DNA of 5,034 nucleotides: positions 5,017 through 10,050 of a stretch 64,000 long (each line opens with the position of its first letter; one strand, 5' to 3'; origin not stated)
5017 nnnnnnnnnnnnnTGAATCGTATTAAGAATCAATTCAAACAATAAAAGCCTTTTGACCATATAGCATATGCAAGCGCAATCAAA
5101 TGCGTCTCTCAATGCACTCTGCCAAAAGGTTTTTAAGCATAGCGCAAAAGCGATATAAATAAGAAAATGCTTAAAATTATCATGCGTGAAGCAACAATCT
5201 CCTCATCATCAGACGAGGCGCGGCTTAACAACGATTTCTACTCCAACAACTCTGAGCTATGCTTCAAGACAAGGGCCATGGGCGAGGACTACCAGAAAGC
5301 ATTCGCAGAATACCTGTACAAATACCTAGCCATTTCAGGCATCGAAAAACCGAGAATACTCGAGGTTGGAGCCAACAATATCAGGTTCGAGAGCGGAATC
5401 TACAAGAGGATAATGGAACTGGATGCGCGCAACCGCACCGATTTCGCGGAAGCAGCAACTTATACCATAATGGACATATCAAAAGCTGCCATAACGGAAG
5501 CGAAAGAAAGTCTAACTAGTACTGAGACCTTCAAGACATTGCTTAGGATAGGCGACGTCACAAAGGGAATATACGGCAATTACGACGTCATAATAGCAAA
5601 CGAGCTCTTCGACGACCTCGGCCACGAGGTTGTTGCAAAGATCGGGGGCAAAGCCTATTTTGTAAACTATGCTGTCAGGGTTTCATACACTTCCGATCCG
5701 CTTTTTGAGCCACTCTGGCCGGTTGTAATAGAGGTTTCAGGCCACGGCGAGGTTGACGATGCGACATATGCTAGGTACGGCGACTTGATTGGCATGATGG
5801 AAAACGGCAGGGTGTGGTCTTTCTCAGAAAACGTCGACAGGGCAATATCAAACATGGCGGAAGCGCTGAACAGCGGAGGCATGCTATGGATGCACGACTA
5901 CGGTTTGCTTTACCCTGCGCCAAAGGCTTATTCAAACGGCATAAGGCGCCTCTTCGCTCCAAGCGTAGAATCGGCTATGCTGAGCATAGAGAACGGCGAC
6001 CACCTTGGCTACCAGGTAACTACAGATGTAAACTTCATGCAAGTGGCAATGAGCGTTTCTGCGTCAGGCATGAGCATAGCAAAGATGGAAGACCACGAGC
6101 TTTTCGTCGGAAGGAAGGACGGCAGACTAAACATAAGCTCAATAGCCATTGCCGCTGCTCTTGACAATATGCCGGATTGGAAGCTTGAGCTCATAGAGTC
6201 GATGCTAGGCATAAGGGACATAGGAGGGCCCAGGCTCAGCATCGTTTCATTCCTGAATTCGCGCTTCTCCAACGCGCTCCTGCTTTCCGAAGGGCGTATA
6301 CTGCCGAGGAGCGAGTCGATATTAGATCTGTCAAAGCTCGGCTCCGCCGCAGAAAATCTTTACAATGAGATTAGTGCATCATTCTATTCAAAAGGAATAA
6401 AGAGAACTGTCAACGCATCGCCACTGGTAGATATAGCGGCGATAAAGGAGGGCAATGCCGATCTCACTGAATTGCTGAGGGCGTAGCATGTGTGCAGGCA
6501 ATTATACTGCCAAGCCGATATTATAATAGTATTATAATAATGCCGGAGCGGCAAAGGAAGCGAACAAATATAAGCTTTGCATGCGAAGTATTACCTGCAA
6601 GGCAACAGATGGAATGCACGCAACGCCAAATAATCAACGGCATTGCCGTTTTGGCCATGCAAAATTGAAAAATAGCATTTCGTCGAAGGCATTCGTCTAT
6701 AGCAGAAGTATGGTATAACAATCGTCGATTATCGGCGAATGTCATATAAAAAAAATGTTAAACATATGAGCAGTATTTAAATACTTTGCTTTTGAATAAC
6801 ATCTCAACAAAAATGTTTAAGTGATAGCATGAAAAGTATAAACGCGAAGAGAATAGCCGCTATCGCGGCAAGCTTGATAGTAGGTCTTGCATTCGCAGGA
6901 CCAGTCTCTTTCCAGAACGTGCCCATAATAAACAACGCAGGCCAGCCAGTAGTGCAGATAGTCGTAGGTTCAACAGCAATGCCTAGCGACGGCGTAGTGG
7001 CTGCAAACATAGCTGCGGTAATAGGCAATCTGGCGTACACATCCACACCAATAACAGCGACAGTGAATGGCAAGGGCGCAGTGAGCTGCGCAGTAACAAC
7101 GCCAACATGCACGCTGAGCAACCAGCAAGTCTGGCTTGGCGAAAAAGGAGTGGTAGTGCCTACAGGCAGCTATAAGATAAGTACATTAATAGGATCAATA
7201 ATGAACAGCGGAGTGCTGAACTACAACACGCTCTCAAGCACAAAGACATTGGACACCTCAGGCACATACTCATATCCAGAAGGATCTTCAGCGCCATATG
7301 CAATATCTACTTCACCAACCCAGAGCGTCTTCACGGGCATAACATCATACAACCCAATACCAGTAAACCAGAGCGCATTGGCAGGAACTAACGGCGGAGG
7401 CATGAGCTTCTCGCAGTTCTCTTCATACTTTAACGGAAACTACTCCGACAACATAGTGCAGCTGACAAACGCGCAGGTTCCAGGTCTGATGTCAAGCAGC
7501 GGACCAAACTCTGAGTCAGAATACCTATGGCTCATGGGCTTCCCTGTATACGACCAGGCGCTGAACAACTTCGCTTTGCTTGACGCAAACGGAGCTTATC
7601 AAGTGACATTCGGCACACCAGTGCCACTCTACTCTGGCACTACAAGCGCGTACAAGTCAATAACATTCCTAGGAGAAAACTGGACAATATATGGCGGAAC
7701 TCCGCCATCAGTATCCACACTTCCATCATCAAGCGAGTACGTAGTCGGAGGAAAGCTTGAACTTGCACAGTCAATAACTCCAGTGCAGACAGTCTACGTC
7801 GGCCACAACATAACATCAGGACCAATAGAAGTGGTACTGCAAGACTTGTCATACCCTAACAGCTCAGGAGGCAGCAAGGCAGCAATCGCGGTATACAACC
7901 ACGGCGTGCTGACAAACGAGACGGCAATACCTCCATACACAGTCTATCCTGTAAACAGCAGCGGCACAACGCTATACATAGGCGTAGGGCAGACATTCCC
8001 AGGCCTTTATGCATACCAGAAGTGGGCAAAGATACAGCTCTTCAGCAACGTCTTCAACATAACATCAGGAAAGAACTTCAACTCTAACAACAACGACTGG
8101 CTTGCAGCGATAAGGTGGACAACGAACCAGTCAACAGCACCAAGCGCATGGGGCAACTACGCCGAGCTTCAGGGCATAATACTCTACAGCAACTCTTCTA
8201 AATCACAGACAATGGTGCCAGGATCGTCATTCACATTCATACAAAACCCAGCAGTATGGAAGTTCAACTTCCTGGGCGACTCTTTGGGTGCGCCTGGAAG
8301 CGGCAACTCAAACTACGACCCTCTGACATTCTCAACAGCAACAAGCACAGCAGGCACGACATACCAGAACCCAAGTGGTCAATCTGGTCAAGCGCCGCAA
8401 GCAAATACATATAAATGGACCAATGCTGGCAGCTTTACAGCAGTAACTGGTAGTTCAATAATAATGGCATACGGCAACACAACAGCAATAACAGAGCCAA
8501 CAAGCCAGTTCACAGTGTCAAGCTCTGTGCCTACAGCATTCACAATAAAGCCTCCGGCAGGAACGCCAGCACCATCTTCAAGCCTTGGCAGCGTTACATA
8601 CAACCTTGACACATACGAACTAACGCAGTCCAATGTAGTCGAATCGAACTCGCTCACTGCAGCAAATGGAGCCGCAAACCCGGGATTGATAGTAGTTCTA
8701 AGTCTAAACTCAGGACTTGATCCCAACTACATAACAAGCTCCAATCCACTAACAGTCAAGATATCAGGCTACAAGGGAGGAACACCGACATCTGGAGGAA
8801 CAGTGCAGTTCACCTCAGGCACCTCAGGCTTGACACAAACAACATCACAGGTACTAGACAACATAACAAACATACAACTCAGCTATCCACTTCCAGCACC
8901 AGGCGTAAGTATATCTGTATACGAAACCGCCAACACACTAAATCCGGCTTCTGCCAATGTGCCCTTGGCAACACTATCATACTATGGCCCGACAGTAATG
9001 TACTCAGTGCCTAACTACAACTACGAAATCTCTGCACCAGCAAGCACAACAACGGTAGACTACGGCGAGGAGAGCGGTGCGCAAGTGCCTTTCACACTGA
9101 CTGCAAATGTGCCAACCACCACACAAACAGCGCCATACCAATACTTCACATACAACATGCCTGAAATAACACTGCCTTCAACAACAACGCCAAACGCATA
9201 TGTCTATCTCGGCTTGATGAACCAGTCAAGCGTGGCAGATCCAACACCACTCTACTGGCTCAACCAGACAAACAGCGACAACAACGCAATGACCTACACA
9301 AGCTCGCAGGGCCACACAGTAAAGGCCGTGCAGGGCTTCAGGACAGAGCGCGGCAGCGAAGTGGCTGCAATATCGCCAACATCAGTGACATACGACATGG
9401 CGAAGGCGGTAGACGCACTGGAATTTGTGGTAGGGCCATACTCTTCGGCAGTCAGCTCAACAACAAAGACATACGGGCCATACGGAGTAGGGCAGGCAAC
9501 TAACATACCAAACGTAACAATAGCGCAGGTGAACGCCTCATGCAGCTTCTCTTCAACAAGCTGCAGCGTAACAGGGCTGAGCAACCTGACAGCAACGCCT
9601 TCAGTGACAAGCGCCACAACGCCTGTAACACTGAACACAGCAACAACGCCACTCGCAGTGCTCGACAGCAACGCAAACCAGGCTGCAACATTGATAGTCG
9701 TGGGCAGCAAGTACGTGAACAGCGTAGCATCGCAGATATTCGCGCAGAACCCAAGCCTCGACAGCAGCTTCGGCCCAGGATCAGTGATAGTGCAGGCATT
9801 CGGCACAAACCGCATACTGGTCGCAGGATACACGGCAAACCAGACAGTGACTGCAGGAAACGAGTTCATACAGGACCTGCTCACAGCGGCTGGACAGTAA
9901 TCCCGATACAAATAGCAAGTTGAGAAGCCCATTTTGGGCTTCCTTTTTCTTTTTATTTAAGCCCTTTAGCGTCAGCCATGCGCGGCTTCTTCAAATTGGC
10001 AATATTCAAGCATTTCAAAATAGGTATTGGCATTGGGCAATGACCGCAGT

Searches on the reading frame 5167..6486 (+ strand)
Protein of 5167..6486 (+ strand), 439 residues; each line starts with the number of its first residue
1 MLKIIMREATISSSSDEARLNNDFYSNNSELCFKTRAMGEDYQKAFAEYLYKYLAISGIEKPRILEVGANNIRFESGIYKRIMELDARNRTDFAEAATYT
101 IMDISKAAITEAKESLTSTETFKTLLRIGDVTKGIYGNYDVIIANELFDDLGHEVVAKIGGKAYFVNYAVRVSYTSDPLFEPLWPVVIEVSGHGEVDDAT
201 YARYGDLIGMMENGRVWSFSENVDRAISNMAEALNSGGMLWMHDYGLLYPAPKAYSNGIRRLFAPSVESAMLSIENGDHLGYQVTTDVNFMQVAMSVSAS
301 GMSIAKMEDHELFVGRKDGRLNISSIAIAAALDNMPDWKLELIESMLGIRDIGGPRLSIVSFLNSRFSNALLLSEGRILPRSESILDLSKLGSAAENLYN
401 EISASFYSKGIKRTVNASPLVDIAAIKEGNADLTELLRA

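Call 37: search_protein_families(library=pfam, proteins=[window:5167-6486:+], max_evalue=0.001)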
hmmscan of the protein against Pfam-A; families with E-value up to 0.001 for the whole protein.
window:5167-6486:+ (439 aa): 2 families
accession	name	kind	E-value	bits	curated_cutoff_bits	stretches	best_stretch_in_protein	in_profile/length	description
PF02636.23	Methyltransf_28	-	7.6e-07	29.3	23.3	1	56-302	12-243/249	Putative S-adenosyl-L-methionine-dependent methyltransferase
PF08242.18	Methyltransf_12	-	0.00035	21.7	30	0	95-151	19-78/98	Methyltransferase domain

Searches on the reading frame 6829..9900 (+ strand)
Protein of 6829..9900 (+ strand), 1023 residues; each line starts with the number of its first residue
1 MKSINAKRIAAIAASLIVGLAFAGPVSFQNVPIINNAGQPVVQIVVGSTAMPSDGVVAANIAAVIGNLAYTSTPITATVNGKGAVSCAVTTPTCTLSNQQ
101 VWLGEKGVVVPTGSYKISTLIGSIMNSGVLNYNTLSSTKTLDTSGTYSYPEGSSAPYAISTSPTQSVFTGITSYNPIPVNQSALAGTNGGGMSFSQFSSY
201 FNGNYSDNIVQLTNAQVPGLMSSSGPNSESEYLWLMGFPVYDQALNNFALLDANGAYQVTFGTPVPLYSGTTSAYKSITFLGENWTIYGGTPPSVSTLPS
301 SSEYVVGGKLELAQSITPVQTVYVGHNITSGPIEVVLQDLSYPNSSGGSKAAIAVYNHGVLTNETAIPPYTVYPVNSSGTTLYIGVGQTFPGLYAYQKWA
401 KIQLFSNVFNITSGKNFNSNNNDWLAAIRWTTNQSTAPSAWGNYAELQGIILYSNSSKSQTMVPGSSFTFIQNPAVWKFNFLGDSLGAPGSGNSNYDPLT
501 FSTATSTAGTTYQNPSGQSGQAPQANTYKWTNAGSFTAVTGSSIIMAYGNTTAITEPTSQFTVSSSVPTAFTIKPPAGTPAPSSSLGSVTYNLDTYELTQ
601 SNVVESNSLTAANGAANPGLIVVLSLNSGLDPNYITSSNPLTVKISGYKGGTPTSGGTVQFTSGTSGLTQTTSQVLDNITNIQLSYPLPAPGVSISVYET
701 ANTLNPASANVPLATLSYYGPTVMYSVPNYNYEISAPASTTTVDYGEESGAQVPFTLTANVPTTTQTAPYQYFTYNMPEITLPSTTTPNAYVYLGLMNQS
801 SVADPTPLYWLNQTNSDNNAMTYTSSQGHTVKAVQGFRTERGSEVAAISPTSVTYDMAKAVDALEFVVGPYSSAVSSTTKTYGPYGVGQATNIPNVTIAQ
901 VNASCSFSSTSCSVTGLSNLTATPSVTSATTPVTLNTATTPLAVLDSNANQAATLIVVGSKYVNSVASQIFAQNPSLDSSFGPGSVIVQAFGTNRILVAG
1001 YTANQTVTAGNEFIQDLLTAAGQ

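Call 37: search_protein_families(library=pfam, proteins=[window:6829-9900:+], max_evalue=0.001)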
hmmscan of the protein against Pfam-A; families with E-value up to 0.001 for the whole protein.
window:6829-9900:+ (1023 aa): 1 family
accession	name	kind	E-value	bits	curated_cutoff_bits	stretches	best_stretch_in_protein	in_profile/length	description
PF05124.17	S_layer_C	-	3.2e-16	59.9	23.9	1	37-1016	12-176/177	S-layer like family, outer domain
